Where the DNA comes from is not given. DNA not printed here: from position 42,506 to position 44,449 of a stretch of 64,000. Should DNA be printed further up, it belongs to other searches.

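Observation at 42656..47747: Deacetylase-ACAD-NodS-reductase-GT2::GpgS operon: candidate pathway to an unknown modified glucosylglycerate or glycoconjugate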

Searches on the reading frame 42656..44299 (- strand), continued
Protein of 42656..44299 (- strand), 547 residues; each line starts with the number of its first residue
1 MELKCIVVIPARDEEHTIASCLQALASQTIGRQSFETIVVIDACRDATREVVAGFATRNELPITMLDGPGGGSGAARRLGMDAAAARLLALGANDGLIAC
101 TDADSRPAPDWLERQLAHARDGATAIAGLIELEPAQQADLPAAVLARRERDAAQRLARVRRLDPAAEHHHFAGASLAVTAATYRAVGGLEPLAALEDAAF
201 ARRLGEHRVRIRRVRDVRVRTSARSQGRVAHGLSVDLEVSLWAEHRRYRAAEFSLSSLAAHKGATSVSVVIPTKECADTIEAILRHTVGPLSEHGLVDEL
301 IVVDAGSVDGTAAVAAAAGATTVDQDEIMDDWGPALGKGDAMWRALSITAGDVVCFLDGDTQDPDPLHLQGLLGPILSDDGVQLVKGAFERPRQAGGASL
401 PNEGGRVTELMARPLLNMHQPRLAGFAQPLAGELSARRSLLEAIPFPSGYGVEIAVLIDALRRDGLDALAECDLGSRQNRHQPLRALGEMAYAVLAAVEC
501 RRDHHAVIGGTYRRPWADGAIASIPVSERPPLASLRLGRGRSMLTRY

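Call 61: find_homologous_proteins(query=P0247, max_evalue=1e-20)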
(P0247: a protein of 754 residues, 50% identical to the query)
Query P0247 (754 aa): 207 proteins with E <= 1e-20 among 8000 candidates; the best 120 are listed.
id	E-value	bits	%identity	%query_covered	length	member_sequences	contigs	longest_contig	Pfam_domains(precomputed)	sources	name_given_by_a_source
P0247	0.0e+0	1623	100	100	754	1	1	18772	PF13641.13,PF13649.13,PF00535.33,PF08241.19,PF08242.19,PF05401.17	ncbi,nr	ncbi:MAG TPA: glucosyl-3-phosphoglycerate synthase [Acidimicrobiales bacterium]|nr:glucosyl-3-phosph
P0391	4.2e-181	622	60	71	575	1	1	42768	PF13641.13,PF00535.33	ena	-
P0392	5.3e-164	566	55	71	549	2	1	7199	PF13641.13,PF00535.33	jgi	-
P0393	3.3e-155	537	53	71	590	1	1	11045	PF13641.13,PF00535.33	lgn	-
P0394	1.5e-153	531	53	74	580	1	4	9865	PF13641.13,PF00535.33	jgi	jgi:glucosyl-3-phosphoglycerate synthase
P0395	3.8e-153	530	54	72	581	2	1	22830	PF13641.13,PF00535.33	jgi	jgi:glucosyl-3-phosphoglycerate synthase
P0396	4.4e-152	526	52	72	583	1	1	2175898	PF13641.13,PF00535.33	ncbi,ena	-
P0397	1.0e-151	525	53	72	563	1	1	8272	PF13641.13,PF00535.33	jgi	jgi:glucosyl-3-phosphoglycerate synthase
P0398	3.0e-151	524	55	73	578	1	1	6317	PF13641.13,PF00535.33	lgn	-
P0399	5.7e-151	523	54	71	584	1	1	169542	PF13641.13,PF00535.33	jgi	jgi:glucosyl-3-phosphoglycerate synthase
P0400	1.3e-150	522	53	72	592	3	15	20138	PF13641.13,PF00535.33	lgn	-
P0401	1.4e-150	521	52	72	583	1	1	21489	PF13641.13,PF00535.33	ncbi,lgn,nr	ncbi:MAG TPA: glucosyl-3-phosphoglycerate synthase [Solirubrobacteraceae bacterium]|nr:glucosyl-3-ph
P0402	2.7e-150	521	52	73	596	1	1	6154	PF13641.13,PF00535.33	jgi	jgi:glucosyl-3-phosphoglycerate synthase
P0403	3.4e-150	520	55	72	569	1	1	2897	PF13641.13,PF00535.33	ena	-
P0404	5.0e-150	520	54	71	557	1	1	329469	PF13641.13,PF00535.33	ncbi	ncbi:MAG: glucosyl-3-phosphoglycerate synthase [Solirubrobacterales bacterium]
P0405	9.6e-150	519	52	72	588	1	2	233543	PF13641.13,PF00535.33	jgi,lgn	jgi:glucosyl-3-phosphoglycerate synthase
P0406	1.2e-149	518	54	71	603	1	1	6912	PF13641.13,PF00535.33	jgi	jgi:glucosyl-3-phosphoglycerate synthase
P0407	1.7e-149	518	53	71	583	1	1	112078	PF13641.13,PF00535.33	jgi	jgi:glucosyl-3-phosphoglycerate synthase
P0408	4.1e-149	517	53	71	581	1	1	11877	PF13641.13,PF00535.33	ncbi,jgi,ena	jgi:glycosyltransferase involved in cell wall biosynthesis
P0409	6.6e-149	516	52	72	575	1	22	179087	PF13641.13,PF00535.33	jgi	jgi:glucosyl-3-phosphoglycerate synthase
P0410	9.8e-149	515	54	71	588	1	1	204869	PF13641.13,PF00535.33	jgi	jgi:glucosyl-3-phosphoglycerate synthase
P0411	3.2e-148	514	54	71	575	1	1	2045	PF13641.13,PF00535.33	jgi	jgi:glucosyl-3-phosphoglycerate synthase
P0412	4.3e-148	513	53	71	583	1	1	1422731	PF13641.13,PF00535.33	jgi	jgi:glucosyl-3-phosphoglycerate synthase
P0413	5.4e-148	513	56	72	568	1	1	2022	PF13641.13,PF00535.33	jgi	jgi:glycosyltransferase involved in cell wall biosynthesis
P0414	5.4e-148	513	52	72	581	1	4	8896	PF13641.13,PF00535.33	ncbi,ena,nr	ncbi:MAG TPA: glucosyl-3-phosphoglycerate synthase [Solirubrobacteraceae bacterium]|nr:glucosyl-3-ph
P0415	6.7e-148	513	53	73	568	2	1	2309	PF13641.13,PF00535.33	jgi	jgi:glucosyl-3-phosphoglycerate synthase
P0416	8.3e-148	512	52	71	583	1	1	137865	PF13641.13,PF00535.33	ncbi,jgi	ncbi:MAG TPA: glucosyl-3-phosphoglycerate synthase [Solirubrobacteraceae bacterium]|jgi:glycosyltran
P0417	9.0e-148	512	53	71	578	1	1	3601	PF13641.13,PF00535.33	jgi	jgi:glucosyl-3-phosphoglycerate synthase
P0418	1.0e-147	512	53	72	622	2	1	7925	PF13641.13,PF00535.33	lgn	-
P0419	1.2e-147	512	52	71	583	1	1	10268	PF13641.13,PF00535.33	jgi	jgi:glucosyl-3-phosphoglycerate synthase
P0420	1.8e-147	511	53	75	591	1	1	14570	PF13641.13,PF00535.33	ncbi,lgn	-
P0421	2.1e-147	511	52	72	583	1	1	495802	PF13641.13,PF00535.33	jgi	jgi:glucosyl-3-phosphoglycerate synthase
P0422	2.2e-147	511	53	75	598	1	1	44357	PF13641.13,PF00535.33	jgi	jgi:glucosyl-3-phosphoglycerate synthase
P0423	3.4e-147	510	53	71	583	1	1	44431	PF13641.13,PF00535.33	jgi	jgi:glucosyl-3-phosphoglycerate synthase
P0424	3.7e-147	510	53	71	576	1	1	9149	PF13641.13,PF00535.33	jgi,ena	-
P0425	9.9e-147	509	53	72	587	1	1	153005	PF13641.13,PF00535.33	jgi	jgi:glycosyltransferase involved in cell wall biosynthesis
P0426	1.0e-146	509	53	72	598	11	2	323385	PF13641.13,PF00535.33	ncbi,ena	-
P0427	1.3e-146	508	52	72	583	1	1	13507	PF13641.13,PF00535.33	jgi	jgi:glucosyl-3-phosphoglycerate synthase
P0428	1.5e-146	508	53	71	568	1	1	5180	PF13641.13,PF00535.33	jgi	jgi:glucosyl-3-phosphoglycerate synthase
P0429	1.6e-146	508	52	72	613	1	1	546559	PF13641.13,PF00535.33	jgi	jgi:glycosyltransferase involved in cell wall biosynthesis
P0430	1.9e-146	508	51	71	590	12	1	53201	PF13641.13,PF00535.33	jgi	jgi:glucosyl-3-phosphoglycerate synthase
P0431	2.0e-146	508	57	71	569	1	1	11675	PF13641.13,PF00535.33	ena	-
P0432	2.1e-146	508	53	72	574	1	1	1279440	PF13641.13,PF00535.33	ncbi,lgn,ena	-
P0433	3.6e-146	507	53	71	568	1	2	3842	PF13641.13,PF00535.33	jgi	-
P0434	3.9e-146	507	52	71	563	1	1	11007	PF13641.13,PF00535.33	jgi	jgi:glucosyl-3-phosphoglycerate synthase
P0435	3.9e-146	507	54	71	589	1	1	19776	PF13641.13,PF00535.33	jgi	-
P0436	4.9e-146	506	52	71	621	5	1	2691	PF13641.13,PF00535.33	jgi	jgi:glucosyl-3-phosphoglycerate synthase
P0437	5.1e-146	506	51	72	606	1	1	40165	PF13641.13,PF00535.33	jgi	jgi:glucosyl-3-phosphoglycerate synthase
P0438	5.4e-146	506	52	71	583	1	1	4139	PF13641.13,PF00535.33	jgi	jgi:glucosyl-3-phosphoglycerate synthase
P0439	6.1e-146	506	52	71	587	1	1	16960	PF13641.13,PF00535.33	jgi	jgi:glucosyl-3-phosphoglycerate synthase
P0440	7.4e-146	506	52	73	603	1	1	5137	PF13641.13,PF00535.33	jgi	jgi:glycosyltransferase involved in cell wall biosynthesis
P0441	7.4e-146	506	52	71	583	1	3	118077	PF13641.13,PF00535.33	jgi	jgi:glucosyl-3-phosphoglycerate synthase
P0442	1.2e-145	505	52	73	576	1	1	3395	PF13641.13,PF00535.33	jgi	jgi:glycosyltransferase involved in cell wall biosynthesis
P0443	1.7e-145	505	52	73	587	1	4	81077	PF13641.13,PF00535.33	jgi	jgi:glucosyl-3-phosphoglycerate synthase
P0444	1.8e-145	505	54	71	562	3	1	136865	PF13641.13,PF00535.33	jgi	jgi:glucosyl-3-phosphoglycerate synthase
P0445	2.8e-145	504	53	73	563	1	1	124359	PF13641.13,PF00535.33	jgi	jgi:glucosyl-3-phosphoglycerate synthase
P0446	3.0e-145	504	53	72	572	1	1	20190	PF13641.13,PF00535.33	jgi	jgi:glucosyl-3-phosphoglycerate synthase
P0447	4.0e-145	503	53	73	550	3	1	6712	PF13641.13,PF00535.33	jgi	jgi:glucosyl-3-phosphoglycerate synthase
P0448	4.4e-145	503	53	71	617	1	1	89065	PF13641.13,PF00535.33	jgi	jgi:glucosyl-3-phosphoglycerate synthase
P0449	4.4e-145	503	53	71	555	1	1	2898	PF13641.13,PF00535.33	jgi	jgi:glycosyltransferase involved in cell wall biosynthesis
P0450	7.6e-145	503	53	71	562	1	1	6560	PF13641.13,PF00535.33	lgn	-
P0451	8.5e-145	502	53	71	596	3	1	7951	PF13641.13,PF00535.33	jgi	-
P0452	1.6e-144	501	53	70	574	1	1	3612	PF13641.13,PF00535.33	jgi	jgi:glucosyl-3-phosphoglycerate synthase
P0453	1.7e-144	501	51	71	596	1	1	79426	PF13641.13,PF00535.33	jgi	jgi:glucosyl-3-phosphoglycerate synthase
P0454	2.0e-144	501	56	71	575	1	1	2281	PF13641.13,PF00535.33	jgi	-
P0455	2.0e-144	501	51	72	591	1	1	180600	PF13641.13,PF00535.33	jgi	jgi:glucosyl-3-phosphoglycerate synthase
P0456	2.1e-144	501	56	71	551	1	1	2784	PF13641.13,PF00535.33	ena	-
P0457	2.6e-144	501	54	73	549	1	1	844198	PF13641.13,PF00535.33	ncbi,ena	-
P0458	3.6e-144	500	52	72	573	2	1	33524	PF13641.13,PF00535.33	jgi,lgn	jgi:glycosyltransferase involved in cell wall biosynthesis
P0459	6.3e-144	499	54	71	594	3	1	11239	PF13641.13,PF00535.33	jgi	jgi:glucosyl-3-phosphoglycerate synthase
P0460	6.9e-144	499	51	73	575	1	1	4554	PF13641.13,PF00535.33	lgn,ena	-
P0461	8.1e-144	499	52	72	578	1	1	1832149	PF13641.13,PF00535.33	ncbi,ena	-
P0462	9.6e-144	499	52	71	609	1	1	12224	PF13641.13,PF00535.33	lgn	-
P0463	1.2e-143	499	52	71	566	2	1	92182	PF13641.13,PF00535.33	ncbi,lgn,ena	ncbi:MAG TPA: glucosyl-3-phosphoglycerate synthase [Solirubrobacteraceae bacterium]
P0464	1.2e-143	499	51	71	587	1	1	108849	PF13641.13,PF00535.33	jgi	jgi:glucosyl-3-phosphoglycerate synthase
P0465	1.4e-143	498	51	71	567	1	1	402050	PF13641.13,PF00535.33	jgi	jgi:glucosyl-3-phosphoglycerate synthase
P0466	1.6e-143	498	53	73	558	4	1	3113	PF13641.13,PF00535.33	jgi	jgi:glucosyl-3-phosphoglycerate synthase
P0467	1.6e-143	498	52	71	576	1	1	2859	PF13641.13,PF00535.33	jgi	jgi:glycosyltransferase involved in cell wall biosynthesis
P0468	2.2e-143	498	52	71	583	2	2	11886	PF13641.13,PF00535.33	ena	-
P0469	2.2e-143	498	52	71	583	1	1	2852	PF13641.13,PF00535.33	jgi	jgi:glucosyl-3-phosphoglycerate synthase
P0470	2.3e-143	498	53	71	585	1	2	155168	PF13641.13,PF00535.33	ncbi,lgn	-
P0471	2.3e-143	498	53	74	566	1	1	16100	PF13641.13,PF00535.33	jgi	jgi:glucosyl-3-phosphoglycerate synthase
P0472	2.5e-143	498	52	71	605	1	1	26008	PF13641.13,PF00535.33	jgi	jgi:glycosyltransferase involved in cell wall biosynthesis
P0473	2.5e-143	498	52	71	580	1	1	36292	PF13641.13,PF00535.33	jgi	jgi:glycosyltransferase involved in cell wall biosynthesis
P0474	3.1e-143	497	52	71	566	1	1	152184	PF13641.13,PF00535.33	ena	-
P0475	3.8e-143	497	52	72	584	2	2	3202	PF13641.13,PF00535.33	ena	-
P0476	4.2e-143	497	52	71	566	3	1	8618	PF13641.13,PF00535.33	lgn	-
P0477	4.3e-143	497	54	73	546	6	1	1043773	PF13632.13,PF13641.13,PF00535.33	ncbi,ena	-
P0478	4.4e-143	497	53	74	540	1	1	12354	PF13641.13,PF00535.33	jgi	jgi:glucosyl-3-phosphoglycerate synthase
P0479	4.8e-143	497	54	74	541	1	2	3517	PF13641.13,PF00535.33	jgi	jgi:glucosyl-3-phosphoglycerate synthase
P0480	6.4e-143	496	52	71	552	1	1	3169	PF13641.13,PF00535.33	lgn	-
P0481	8.0e-143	496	54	73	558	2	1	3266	PF13641.13,PF00535.33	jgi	jgi:glycosyltransferase involved in cell wall biosynthesis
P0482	9.3e-143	496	53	72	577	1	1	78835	PF13641.13,PF00535.33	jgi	jgi:glycosyltransferase involved in cell wall biosynthesis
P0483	1.1e-142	495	52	71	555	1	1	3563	PF13641.13,PF00535.33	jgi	jgi:glycosyltransferase involved in cell wall biosynthesis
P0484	1.2e-142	495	54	72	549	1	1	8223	PF13641.13,PF00535.33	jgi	jgi:glucosyl-3-phosphoglycerate synthase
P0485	1.3e-142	495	51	71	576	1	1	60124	PF13641.13,PF00535.33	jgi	jgi:glucosyl-3-phosphoglycerate synthase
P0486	1.4e-142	495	52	72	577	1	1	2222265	PF13641.13,PF00535.33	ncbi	-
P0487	1.4e-142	495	53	71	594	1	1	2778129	PF13641.13,PF00535.33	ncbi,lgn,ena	-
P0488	2.7e-142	494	54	72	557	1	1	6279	PF13641.13,PF00535.33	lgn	-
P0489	2.8e-142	494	52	73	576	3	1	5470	PF13641.13,PF00535.33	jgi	jgi:glycosyltransferase involved in cell wall biosynthesis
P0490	3.1e-142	494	53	71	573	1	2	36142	PF13641.13,PF00535.33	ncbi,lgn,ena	-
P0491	3.5e-142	494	52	71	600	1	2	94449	PF13641.13,PF00535.33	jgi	jgi:glucosyl-3-phosphoglycerate synthase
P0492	4.5e-142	493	53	72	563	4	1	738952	PF13641.13,PF00535.33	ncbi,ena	-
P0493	4.7e-142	493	55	71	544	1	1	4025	PF13632.13,PF13641.13,PF00535.33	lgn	-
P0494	5.4e-142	493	53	73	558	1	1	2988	PF13641.13,PF00535.33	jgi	jgi:glycosyltransferase involved in cell wall biosynthesis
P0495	6.1e-142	493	51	73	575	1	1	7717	PF13641.13,PF00535.33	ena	-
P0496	6.5e-142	493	53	73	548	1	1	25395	PF13632.13,PF13641.13,PF00535.33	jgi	jgi:glucosyl-3-phosphoglycerate synthase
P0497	7.9e-142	493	54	71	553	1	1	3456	PF13641.13,PF00535.33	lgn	-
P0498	1.0e-141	492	51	71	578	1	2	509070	PF13641.13,PF00535.33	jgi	jgi:glucosyl-3-phosphoglycerate synthase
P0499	1.1e-141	492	54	71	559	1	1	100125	PF13641.13,PF00535.33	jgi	jgi:glucosyl-3-phosphoglycerate synthase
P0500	1.5e-141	492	52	72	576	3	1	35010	PF13641.13,PF00535.33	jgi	jgi:glycosyltransferase involved in cell wall biosynthesis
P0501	2.3e-141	491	54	71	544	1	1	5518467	PF13641.13,PF00535.33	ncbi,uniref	ncbi:glucosyl-3-phosphoglycerate synthase [Baekduia sp. Peel2402]|uniref:glucosyl-3-phosphoglycerate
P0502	2.8e-141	491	52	72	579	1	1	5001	PF13641.13,PF00535.33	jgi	jgi:glucosyl-3-phosphoglycerate synthase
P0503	3.3e-141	490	53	74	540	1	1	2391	PF13641.13,PF00535.33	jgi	-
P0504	5.1e-141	490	54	71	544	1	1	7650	PF13632.13,PF13641.13,PF00535.33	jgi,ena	-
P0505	6.7e-141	489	53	71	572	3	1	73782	PF13641.13,PF00535.33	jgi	jgi:glycosyltransferase involved in cell wall biosynthesis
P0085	7.0e-141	489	53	71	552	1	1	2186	PF13641.13,PF00535.33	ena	-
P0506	1.7e-140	488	53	73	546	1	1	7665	PF13641.13,PF00535.33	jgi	jgi:glucosyl-3-phosphoglycerate synthase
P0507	2.2e-140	488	53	71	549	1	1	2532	PF13641.13,PF00535.33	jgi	jgi:glucosyl-3-phosphoglycerate synthase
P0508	2.9e-140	487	51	71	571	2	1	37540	PF13641.13,PF00535.33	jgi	-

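Call 62: find_encoding_contigs(protein=P0247, flank=9000, max_places=2)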
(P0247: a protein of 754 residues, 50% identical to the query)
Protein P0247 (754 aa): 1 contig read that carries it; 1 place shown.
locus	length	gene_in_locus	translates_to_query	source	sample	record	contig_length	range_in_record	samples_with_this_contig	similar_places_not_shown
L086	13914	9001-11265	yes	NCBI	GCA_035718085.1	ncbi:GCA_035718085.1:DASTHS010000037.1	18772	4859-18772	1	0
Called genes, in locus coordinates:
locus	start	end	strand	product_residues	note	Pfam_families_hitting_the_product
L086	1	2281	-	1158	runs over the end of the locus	PF17757:UvrB_inter, PF21132:MFD_D3 (weak), PF02559:CarD_TRCF_RID, PF00270:DEAD, PF04851:ResIII (weak), PF00271:Helicase_C, PF03461:TRCF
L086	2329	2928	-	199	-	PF01195:Pept_tRNA_hydro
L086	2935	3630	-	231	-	PF01386:Ribosomal_L25p, PF14693:Ribosomal_TL5_C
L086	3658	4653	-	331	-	PF13793:Pribosyltran_N, PF00156:Pribosyltran, PF14572:Pribosyl_synth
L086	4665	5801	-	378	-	PF00483:NTP_transferase, PF01128:IspD, PF02348:CTP_transf_3 (weak), PF12804:NTP_transf_3, PF00132:Hexapep (faint)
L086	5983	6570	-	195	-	-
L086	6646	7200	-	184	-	PF01965:DJ-1_PfpI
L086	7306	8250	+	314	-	-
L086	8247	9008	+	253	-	PF02585:PIG-L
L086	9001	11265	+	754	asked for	PF05401:NodS, PF08241:Methyltransf_11, PF08242:Methyltransf_12, PF13649:Methyltransf_25, PF00535:Glycos_transf_2, PF13641:Glyco_tranf_2_3, PF00535:Glycos_transf_2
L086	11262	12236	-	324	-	PF02126:PTE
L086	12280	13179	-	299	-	PF00126:HTH_1, PF03466:LysR_substrate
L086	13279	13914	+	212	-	PF05721:PhyH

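Call 63: find_encoding_contigs(protein=P0501, flank=10000, max_places=2)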
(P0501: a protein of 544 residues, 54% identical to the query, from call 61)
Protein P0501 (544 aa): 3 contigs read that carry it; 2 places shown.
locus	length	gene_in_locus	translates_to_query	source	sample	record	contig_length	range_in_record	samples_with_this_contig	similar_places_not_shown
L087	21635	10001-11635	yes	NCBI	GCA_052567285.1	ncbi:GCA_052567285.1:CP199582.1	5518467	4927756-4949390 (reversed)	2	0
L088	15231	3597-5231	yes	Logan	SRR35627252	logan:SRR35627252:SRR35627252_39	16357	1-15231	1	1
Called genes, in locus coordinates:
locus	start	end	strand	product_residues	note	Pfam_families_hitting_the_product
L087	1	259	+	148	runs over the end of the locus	-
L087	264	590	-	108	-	-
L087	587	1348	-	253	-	PF13085:Fer2_3, PF13187:Fer4_9 (faint), PF13534:Fer4_17 (faint), PF12837:Fer4_6 (weak), PF13237:Fer4_10 (weak), PF12838:Fer4_7, PF13183:Fer4_8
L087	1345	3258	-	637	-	PF00070:Pyr_redox (faint), PF00890:FAD_binding_2, PF01266:DAO, PF03486:HI0933_like (faint), PF07992:Pyr_redox_2 (weak), PF13450:NAD_binding_8 (faint), PF02910:Succ_DH_flav_C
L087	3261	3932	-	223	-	PF01127:Sdh_cyt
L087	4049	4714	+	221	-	PF02826:2-Hacid_dh_C (weak), PF03446:NAD_binding_2, PF03807:F420_oxidored, PF07991:KARI_N (weak), PF10727:Rossmann-like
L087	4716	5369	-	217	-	PF00106:adh_short, PF08659:KR (weak), PF13561:adh_short_C2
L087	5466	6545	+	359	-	PF08240:ADH_N, PF01262:AlaDh_PNT_C (weak), PF00107:ADH_zinc_N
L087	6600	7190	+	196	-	PF01522:Polysacc_deac_1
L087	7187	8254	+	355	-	-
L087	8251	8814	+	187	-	PF00891:Methyltransf_2 (weak), PF05401:NodS, PF13489:Methyltransf_23, PF08241:Methyltransf_11, PF08242:Methyltransf_12, PF13649:Methyltransf_25, PF13847:Methyltransf_31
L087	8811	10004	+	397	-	PF01266:DAO (faint), PF03486:HI0933_like (faint), PF07992:Pyr_redox_2, PF13738:Pyr_redox_3, PF00070:Pyr_redox, PF14759:Reductase_C (faint)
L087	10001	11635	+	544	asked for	PF00535:Glycos_transf_2, PF13641:Glyco_tranf_2_3, PF00535:Glycos_transf_2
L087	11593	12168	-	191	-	PF00300:His_Phos_1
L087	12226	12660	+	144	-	-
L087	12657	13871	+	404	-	PF01566:Nramp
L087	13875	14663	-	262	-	PF00775:Dioxygenase_C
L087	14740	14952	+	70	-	-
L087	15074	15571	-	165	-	-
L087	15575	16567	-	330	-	PF05067:Mn_catalase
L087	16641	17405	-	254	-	PF13668:Ferritin_2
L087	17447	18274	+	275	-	PF00561:Abhydrolase_1, PF12146:Hydrolase_4, PF12697:Abhydrolase_6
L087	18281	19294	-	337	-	PF08240:ADH_N, PF00107:ADH_zinc_N, PF13602:ADH_zinc_N_2 (weak)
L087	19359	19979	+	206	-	PF09335:VTT_dom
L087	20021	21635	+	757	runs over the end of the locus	PF00176:SNF2-rel_dom, PF00271:Helicase_C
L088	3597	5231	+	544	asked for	PF00535:Glycos_transf_2, PF13641:Glyco_tranf_2_3, PF00535:Glycos_transf_2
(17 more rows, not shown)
